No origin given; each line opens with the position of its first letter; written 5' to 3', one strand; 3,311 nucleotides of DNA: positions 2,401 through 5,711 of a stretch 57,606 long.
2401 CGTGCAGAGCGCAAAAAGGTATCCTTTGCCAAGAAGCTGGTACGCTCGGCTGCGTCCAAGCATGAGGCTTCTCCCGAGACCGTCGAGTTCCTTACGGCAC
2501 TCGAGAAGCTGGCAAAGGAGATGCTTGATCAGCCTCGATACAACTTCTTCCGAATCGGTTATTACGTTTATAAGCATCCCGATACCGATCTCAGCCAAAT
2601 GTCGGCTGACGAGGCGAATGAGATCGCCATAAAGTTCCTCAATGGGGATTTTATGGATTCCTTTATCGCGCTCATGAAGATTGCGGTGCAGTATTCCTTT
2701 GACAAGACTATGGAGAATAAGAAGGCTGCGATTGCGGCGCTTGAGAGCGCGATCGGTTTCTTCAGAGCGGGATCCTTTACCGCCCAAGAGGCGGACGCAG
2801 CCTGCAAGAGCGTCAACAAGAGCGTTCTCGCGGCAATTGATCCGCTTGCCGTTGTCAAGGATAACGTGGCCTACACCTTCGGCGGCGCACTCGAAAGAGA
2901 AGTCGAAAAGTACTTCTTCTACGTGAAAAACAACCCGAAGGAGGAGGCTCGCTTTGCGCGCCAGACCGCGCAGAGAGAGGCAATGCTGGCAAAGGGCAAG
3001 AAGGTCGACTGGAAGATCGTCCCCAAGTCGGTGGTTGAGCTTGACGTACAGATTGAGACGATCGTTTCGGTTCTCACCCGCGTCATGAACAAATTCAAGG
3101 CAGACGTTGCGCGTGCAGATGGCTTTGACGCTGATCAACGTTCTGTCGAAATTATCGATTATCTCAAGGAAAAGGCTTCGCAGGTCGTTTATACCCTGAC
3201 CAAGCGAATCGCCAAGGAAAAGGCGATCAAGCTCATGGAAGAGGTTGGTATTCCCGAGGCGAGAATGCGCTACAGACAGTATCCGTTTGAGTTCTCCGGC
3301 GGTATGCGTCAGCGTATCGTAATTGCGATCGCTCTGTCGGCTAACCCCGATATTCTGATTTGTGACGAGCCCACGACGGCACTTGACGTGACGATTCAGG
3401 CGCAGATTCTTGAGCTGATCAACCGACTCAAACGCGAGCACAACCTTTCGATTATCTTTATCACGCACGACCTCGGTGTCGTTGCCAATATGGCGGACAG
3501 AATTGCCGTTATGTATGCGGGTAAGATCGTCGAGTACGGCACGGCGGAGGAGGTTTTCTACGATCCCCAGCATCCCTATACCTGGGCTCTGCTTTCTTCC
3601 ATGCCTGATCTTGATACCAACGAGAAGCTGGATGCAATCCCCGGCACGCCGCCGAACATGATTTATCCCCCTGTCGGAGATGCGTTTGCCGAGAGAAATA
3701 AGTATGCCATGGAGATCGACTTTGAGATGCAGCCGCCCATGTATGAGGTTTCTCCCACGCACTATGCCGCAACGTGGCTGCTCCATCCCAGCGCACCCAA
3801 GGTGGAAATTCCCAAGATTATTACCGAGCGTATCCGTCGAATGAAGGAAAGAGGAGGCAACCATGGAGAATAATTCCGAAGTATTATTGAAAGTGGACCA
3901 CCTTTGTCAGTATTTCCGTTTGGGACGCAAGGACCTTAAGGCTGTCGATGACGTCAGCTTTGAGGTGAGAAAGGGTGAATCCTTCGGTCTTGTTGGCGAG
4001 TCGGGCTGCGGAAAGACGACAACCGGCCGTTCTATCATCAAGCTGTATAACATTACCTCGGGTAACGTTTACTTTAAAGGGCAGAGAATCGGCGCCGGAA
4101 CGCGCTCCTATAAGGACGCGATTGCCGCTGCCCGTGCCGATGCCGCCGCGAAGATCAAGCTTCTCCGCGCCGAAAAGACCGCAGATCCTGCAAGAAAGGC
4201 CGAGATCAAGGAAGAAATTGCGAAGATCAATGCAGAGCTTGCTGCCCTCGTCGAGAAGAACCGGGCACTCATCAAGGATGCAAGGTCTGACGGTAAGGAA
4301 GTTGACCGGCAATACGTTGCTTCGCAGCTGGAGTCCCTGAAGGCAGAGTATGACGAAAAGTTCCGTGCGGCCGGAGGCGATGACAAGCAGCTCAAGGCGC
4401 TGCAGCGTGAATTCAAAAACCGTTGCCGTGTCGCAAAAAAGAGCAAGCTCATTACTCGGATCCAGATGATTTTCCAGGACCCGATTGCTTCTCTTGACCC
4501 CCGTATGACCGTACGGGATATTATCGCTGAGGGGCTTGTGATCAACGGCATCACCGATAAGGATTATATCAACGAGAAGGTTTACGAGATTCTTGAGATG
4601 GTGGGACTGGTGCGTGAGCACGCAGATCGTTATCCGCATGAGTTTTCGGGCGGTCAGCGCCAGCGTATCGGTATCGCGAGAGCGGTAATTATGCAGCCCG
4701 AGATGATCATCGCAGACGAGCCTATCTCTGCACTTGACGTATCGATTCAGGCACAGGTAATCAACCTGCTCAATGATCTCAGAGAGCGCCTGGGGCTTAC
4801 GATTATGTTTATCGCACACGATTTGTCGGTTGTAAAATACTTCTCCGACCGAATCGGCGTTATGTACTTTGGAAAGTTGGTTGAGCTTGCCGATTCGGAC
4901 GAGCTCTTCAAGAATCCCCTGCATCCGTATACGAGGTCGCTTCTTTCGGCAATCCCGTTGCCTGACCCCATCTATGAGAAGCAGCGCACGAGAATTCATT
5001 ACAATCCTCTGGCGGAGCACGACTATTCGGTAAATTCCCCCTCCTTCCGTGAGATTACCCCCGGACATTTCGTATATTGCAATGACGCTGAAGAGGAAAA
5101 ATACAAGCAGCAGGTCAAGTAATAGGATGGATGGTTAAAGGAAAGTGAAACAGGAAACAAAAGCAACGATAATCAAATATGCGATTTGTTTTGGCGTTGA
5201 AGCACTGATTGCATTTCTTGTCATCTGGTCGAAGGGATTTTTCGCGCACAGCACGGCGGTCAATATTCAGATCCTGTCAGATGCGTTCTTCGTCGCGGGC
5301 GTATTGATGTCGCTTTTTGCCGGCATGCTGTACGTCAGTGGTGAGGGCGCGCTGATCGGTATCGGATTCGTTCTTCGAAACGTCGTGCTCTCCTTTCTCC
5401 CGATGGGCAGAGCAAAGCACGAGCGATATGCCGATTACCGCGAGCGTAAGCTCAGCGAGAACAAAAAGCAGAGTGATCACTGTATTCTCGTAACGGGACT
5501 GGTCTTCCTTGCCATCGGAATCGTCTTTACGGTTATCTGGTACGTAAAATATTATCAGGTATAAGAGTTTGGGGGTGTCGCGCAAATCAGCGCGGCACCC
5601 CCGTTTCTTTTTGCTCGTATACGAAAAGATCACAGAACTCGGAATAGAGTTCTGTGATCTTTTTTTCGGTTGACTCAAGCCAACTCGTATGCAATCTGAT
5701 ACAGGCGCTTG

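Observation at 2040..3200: ~385-aa insertion inside the OppD ATPase, between the Q-loop region and the ABC signature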

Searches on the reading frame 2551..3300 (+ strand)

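Call 39: search_protein_families(library=pfam, proteins=[window:2551-3198:+], max_evalue=10)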
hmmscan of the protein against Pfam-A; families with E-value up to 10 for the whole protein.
window:2551-3198:+ (216 aa): 0 families

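Call 53: search_protein_families(library=ncbifam, proteins=[window:2551-3300:+], max_evalue=10)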
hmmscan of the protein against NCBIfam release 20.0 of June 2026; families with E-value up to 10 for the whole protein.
window:2551-3300:+ (250 aa): 8 families
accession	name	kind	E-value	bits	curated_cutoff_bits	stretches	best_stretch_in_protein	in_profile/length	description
NF043079.1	MMSYN1_0167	equivalog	1.8e-07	30.3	740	1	215-250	338-373/561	oligopeptide ABC transporter ATP-binding protein OppD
NF007010.1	PRK09473.1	subfamily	4.1e-05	22.5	575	1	212-250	115-153/318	oligopeptide ABC transporter ATP-binding protein OppD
NF009345.0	PRK12705.1-2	equivalog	0.0039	15.8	904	1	129-226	77-173/509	hypothetical protein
NF008246.0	PRK11022.1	equivalog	0.01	14.9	541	1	214-250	120-156/326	dipeptide ABC transporter ATP-binding protein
NF007908.0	PRK10619.1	equivalog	0.024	13.9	466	1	205-250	113-155/257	histidine ABC transporter ATP-binding protein HisP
NF033916.0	antiphage_ZorA_3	subfamily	0.043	12.7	250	1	14-219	326-427/509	anti-phage ZorAB system protein ZorA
TIGR00721.1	tfx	subfamily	0.045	13.6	60.25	1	162-224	66-121/137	Tfx family DNA-binding protein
NF040559.1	CAS_Csx20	equivalog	0.048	14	70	1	143-225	26-104/124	CRISPR-associated protein Csx20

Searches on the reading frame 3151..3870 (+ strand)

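Call 53: search_protein_families(library=ncbifam, proteins=[window:3151-3870:+], max_evalue=10)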
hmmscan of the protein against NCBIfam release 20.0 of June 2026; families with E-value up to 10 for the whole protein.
window:3151-3870:+ (240 aa): 194 families (the best 25 are shown)
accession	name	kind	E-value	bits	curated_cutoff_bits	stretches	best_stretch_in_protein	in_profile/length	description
NF043079.1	MMSYN1_0167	equivalog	2.7e-113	379.7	740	1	15-230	338-554/561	oligopeptide ABC transporter ATP-binding protein OppD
NF007010.1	PRK09473.1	subfamily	1.6e-70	237.3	575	1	15-209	118-312/318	oligopeptide ABC transporter ATP-binding protein OppD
NF008246.0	PRK11022.1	equivalog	7.2e-56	189.6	541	1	16-200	122-307/326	dipeptide ABC transporter ATP-binding protein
NF008453.0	PRK11308.1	subfamily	3.9e-53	180.8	408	1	11-205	127-321/334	dipeptide ABC transporter ATP-binding protein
NF007613.0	PRK10261.1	equivalog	8.5e-53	179.7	1077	1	18-158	139-279/623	glutathione ABC transporter ATP-binding protein GsiA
NF011659.0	PRK15079.1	equivalog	2.1e-49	168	540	1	15-206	134-326/334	murein tripeptide/oligopeptide ABC transporter ATP binding protein OppF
NF043078.1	MMSYN1_0168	equivalog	3.9e-49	167.8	800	1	17-157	465-603/649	oligopeptide ABC transporter ATP-binding protein OppF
NF043071.1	DppF_dipep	equivalog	3.8e-48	164.6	660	1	7-198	124-315/331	dipeptide ABC transporter ATP-binding subunit DppF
TIGR02770.1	nickel_nikD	equivalog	8.3e-47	159.5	318.7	1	18-149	96-227/230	nickel import ATP-binding protein NikD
NF011713.0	PRK15134.1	equivalog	2.3e-46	158.5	834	1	16-155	125-264/529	microcin C ABC transporter ATP-binding protein YejF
NF047576.1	opine_ATP_CntF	equivalog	5.4e-44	150.4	385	1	11-155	113-257/264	staphylopine uptake ABC transporter ATP-binding protein CntF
NF047578.1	opine_ATP_CntD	equivalog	2.3e-43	148.3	380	1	12-155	114-257/266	staphylopine uptake ABC transporter ATP-binding protein CntD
NF011674.0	PRK15093.1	equivalog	1.6e-40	139.3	627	1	21-206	132-320/330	putrescine export ABC transporter ATP-binding protein SapD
TIGR04521.1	ECF_ATPase_2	equivalog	9.3e-32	110.2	330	1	15-140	114-237/279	energy-coupling factor transporter ATPase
TIGR01186.1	proV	subfamily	2.4e-31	109.2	326.6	1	17-145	102-227/363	betaine/proline/choline family ABC transporter ATP-binding protein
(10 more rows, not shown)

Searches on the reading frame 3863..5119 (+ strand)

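Call 3: search_protein_families(library=pfam, proteins=[window:3863-5119:+], max_evalue=0.1)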
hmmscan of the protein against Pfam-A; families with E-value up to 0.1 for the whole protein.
window:3863-5119:+ (419 aa): 9 families
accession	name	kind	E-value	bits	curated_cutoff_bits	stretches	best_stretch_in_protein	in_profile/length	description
PF00005.33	ABC_tran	-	4.3e-30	105.5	25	2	191-288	52-136/137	ABC transporter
PF08352.17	oligo_HPY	-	1.8e-09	38.3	27.1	1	340-381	1-41/65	Oligopeptide/dipeptide transporter, C-terminal region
PF13166.12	AAA_13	-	0.00029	20.1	36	1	82-213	65-203/713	AAA domain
PF13191.12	AAA_16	-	0.011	16.7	32.6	1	35-137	19-120/167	AAA ATPase domain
PF13401.12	AAA_22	-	0.018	15.8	27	1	43-64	10-31/130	AAA domain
PF00004.35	AAA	-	0.036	14.9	21.2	1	43-94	3-57/131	ATPase family associated with various cellular activities (AAA)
PF00006.31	ATP-synt_ab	-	0.04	14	29.5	1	30-129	6-102/213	ATP synthase alpha/beta family, nucleotide-binding domain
PF00485.24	PRK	-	0.041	14.1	22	1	42-95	3-57/196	Phosphoribulokinase / Uridine kinase family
PF19568.5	Spore_III_AA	-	0.049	13.2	27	0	44-78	150-182/306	Sporulation stage III, protein AA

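Call 4: search_protein_families(library=ncbifam, proteins=[window:3863-5119:+], max_evalue=0.1)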
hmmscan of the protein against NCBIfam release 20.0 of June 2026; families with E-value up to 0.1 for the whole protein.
window:3863-5119:+ (419 aa): 192 families (the best 25 are shown)
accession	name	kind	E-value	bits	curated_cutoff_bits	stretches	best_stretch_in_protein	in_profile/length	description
NF043078.1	MMSYN1_0168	equivalog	2.8e-122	409.5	800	3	229-415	462-649/649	oligopeptide ABC transporter ATP-binding protein OppF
NF011659.0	PRK15079.1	equivalog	5.3e-96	321.2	540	2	193-376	96-280/334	murein tripeptide/oligopeptide ABC transporter ATP binding protein OppF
NF008453.0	PRK11308.1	subfamily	2.8e-85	286.5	408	2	191-378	92-279/334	dipeptide ABC transporter ATP-binding protein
NF007613.0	PRK10261.1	equivalog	3.7e-83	280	1077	2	195-410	398-617/623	glutathione ABC transporter ATP-binding protein GsiA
NF043071.1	DppF_dipep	equivalog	1.3e-77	261.4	660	2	198-378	100-278/331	dipeptide ABC transporter ATP-binding subunit DppF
NF011713.0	PRK15134.1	equivalog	4.4e-66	223.6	834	3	197-289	361-454/529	microcin C ABC transporter ATP-binding protein YejF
TIGR02769.1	nickel_nikE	equivalog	2.3e-60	204.3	332.55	2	196-369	86-258/265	nickel import ATP-binding protein NikE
NF043079.1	MMSYN1_0167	equivalog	2.2e-57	195.1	740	2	183-365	289-475/561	oligopeptide ABC transporter ATP-binding protein OppD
NF007010.1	PRK09473.1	subfamily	2.8e-57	193.9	575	2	198-373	86-263/318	oligopeptide ABC transporter ATP-binding protein OppD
NF007739.0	PRK10419.1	subfamily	4.6e-55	187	354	2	193-369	84-259/268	nickel ABC transporter ATP-binding protein NikE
NF008246.0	PRK11022.1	equivalog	7.5e-55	186.3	541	2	189-365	80-258/326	dipeptide ABC transporter ATP-binding protein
TIGR02770.1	nickel_nikD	equivalog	4e-52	176.9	318.7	2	198-363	62-228/230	nickel import ATP-binding protein NikD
NF011692.0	PRK15112.1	equivalog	3.1e-51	174.6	452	2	198-362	88-252/269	putrescine export ABC transporter ATP-binding protein SapF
NF047576.1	opine_ATP_CntF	equivalog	3.2e-51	174.1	385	2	198-363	85-252/264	staphylopine uptake ABC transporter ATP-binding protein CntF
NF047578.1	opine_ATP_CntD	equivalog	2.4e-50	171.3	380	2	198-363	85-252/266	staphylopine uptake ABC transporter ATP-binding protein CntD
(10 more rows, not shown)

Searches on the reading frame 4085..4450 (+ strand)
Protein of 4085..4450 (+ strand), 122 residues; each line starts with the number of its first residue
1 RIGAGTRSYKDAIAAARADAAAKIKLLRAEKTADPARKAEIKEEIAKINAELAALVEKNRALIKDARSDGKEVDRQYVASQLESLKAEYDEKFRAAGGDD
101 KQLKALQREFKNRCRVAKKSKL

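Call 39: search_protein_families(library=pfam, proteins=[window:4085-4450:+], max_evalue=10)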
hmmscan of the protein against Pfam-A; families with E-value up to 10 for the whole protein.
window:4085-4450:+ (122 aa): 11 families
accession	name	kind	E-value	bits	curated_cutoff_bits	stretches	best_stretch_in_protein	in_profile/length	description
PF25078.1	DUF7801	-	0.032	14.9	33.2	1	12-90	64-140/155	Domain of unknown function (DUF7801)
PF07926.17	TPR_MLP1_2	-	0.077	13.5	36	1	8-63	68-123/129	TPR/MLP1/MLP2-like protein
PF16326.10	ABC_tran_CTD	-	0.09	13.5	32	2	25-57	29-62/69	ABC transporter C-terminal domain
PF18035.6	Bap31_Bap29_C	-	0.14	12.7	30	1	44-91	2-33/52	Bap31/Bap29 cytoplasmic coiled-coil domain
PF18904.5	DUF5660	-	0.19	12.4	24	1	37-67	2-32/109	Domain of unknown function (DUF5660)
PF17675.6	APG6_N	-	0.45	11.4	45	1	35-91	73-127/132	Apg6 coiled-coil region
PF07730.19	HisKA_3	-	0.51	11.4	24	1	21-69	19-66/68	Histidine kinase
PF08663.15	HalX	-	1.1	10.2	23.2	1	20-58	15-57/68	HalX domain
PF13094.11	CENP-Q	-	1.4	9.5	28.5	1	80-119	43-82/162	CENP-Q, a CENPA-CAD centromere complex subunit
PF01297.22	ZnuA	-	1.8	8.4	29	1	31-71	120-160/263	Zinc-uptake complex component A periplasmic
PF04977.20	DivIC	-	6.8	7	28.9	1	39-65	20-46/80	Septum formation initiator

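Call 73: search_protein_families(library=ncbifam, proteins=[window:4085-4450:+], max_evalue=0.01)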
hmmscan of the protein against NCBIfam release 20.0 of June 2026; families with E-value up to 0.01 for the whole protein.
window:4085-4450:+ (122 aa): 1 family
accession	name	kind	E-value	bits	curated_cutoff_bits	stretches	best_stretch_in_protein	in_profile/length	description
NF050088.1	Get3_fold_NosAFP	equivalog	0.0032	16.5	325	1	5-103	12-112/364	Get3/ArsA fold putative tail anchor-mediating ATPase NosAFP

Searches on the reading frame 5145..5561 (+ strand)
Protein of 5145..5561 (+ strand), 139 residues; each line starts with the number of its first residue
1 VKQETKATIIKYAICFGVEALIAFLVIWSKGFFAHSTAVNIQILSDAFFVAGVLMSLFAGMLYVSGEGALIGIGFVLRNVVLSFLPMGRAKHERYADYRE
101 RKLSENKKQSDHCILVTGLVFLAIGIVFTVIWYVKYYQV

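Call 39: search_protein_families(library=pfam, proteins=[window:5145-5561:+], max_evalue=10)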
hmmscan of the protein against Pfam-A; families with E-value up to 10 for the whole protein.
window:5145-5561:+ (139 aa): 7 families
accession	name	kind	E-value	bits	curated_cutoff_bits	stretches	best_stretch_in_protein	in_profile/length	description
PF13038.11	DUF3899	-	2.9e-09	37.6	23.4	1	46-129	2-87/88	Domain of unknown function (DUF3899)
PF02656.20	DUF202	-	0.017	16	23.4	1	69-138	19-64/68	Domain of unknown function (DUF202)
PF11026.13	DUF2721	-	0.018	15.4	28.3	1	7-62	60-115/129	Protein of unknown function (DUF2721)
PF06024.17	Orf78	-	0.12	13.1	29.4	1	94-133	44-83/101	Orf78 (ac78)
PF16311.10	TMEM100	-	0.13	12.3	34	1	11-59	55-103/133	Transmembrane protein 100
PF06552.18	TOM20_plant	-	0.16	12.1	20.6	1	100-130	153-183/187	Plant specific mitochondrial import receptor subunit TOM20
PF06781.17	CrgA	-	0.45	11.1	24.8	1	96-136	17-57/89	Cell division protein CrgA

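Call 73: search_protein_families(library=ncbifam, proteins=[window:5145-5561:+], max_evalue=0.01)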
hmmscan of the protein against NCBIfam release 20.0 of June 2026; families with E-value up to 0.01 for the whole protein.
window:5145-5561:+ (139 aa): 1 family
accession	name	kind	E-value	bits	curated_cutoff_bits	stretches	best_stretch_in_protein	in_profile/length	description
NF002921.0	PRK03545.1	equivalog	0.0098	14.9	401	0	19-73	299-354/396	sugar transporter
